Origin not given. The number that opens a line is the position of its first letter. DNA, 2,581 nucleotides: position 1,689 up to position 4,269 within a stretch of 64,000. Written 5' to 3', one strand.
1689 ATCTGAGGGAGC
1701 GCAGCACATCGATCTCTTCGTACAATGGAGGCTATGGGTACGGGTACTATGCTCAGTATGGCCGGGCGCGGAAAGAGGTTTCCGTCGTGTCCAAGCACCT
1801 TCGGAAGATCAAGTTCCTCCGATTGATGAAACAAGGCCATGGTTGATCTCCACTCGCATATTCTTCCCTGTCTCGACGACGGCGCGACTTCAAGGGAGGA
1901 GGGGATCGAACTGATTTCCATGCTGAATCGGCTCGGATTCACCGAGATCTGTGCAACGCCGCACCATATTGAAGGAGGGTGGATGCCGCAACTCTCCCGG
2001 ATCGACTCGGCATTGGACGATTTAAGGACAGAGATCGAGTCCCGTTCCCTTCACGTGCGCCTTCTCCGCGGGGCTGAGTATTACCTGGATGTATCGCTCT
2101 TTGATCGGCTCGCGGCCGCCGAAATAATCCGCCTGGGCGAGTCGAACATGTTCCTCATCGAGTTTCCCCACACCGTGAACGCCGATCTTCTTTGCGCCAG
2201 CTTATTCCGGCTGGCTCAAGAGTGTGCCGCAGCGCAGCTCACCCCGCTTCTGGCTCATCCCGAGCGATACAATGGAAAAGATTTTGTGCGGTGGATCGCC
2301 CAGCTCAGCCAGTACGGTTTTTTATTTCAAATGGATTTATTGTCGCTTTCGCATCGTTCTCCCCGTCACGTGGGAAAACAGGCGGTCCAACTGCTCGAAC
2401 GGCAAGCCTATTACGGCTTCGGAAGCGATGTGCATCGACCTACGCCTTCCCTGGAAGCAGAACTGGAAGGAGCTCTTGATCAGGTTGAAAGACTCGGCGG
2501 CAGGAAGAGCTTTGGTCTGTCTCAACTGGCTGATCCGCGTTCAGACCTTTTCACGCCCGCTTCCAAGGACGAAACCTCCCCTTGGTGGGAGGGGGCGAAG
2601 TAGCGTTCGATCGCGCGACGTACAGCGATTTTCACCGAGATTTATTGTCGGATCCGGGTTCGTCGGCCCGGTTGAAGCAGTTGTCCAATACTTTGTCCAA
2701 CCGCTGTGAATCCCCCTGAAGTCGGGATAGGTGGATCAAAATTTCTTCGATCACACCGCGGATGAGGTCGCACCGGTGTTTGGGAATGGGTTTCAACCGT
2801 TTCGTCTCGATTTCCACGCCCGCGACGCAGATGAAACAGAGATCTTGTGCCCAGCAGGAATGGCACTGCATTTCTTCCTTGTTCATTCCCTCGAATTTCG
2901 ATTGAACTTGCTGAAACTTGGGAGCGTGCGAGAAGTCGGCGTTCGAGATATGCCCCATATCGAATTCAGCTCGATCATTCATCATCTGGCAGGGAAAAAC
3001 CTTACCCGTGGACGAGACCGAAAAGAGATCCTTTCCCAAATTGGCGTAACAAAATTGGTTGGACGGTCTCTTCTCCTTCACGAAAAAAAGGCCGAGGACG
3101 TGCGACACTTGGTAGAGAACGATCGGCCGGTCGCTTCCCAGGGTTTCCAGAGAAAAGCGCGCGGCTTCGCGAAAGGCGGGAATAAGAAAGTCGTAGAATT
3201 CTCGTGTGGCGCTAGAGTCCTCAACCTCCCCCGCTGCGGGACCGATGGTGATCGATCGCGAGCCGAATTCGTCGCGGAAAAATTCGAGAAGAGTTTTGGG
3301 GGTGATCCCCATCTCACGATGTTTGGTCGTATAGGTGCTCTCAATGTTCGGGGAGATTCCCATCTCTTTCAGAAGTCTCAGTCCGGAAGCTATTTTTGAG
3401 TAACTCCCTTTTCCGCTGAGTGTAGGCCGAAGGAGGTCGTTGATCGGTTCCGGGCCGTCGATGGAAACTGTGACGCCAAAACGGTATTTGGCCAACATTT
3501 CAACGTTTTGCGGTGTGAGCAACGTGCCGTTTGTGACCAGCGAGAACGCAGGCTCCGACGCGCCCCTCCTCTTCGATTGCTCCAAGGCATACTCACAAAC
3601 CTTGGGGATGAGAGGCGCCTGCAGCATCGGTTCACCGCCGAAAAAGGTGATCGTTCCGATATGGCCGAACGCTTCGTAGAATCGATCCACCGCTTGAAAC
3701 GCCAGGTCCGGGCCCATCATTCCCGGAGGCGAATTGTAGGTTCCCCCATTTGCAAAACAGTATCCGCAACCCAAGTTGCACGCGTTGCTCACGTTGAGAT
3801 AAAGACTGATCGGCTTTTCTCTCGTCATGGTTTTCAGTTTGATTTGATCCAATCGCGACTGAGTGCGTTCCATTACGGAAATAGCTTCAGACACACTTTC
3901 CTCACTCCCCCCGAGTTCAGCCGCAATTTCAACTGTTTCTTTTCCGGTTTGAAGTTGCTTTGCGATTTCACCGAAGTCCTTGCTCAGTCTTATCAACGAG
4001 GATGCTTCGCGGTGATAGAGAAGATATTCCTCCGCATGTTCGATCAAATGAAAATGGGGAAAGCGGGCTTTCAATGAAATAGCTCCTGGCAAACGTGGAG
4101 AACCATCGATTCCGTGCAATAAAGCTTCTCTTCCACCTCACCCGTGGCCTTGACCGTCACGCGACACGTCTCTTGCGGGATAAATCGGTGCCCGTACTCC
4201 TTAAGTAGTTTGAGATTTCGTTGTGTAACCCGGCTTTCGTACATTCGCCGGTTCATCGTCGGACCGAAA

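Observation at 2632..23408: Composite peptide-tailoring gene neighbourhood with an enzyme combination I cannot assign to a known RiPP class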

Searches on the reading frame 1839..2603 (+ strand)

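Call 5: search_protein_families(library=pfam, proteins=[window:1839-2603:+], max_evalue=0.01)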
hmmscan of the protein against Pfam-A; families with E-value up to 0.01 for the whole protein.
window:1839-2603:+ (254 aa): 1 family
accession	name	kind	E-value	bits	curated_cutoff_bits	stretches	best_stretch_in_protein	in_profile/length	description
PF19567.5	CpsB_CapC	-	1.3e-31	110.3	27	1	1-221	1-217/234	Capsular polysaccharide synthesis, CpsB/CapC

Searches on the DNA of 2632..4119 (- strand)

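Call 81: search_rna_families(sources=[L001, L005, L007, L008, L101], threshold=evalue, max_evalue=0.1)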
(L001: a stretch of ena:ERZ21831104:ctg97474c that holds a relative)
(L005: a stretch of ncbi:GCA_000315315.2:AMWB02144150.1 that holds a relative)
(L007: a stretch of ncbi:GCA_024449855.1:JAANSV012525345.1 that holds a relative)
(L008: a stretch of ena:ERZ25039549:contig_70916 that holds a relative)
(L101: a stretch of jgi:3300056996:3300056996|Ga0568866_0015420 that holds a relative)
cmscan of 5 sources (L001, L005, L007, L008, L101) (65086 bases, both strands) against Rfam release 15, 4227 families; matches with E-value up to 0.1: 2.
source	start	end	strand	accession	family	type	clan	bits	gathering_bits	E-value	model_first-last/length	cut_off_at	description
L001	1369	1494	-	RF04288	mir-9201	Gene; miRNA;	CL00147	33.6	95.5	0.0051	1-81/81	no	mir-9201 microRNA precursor family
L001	5267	5336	+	RF00506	Thr_leader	Cis-reg; leader;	-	30.9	55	0.085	1-118/118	no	Threonine operon leader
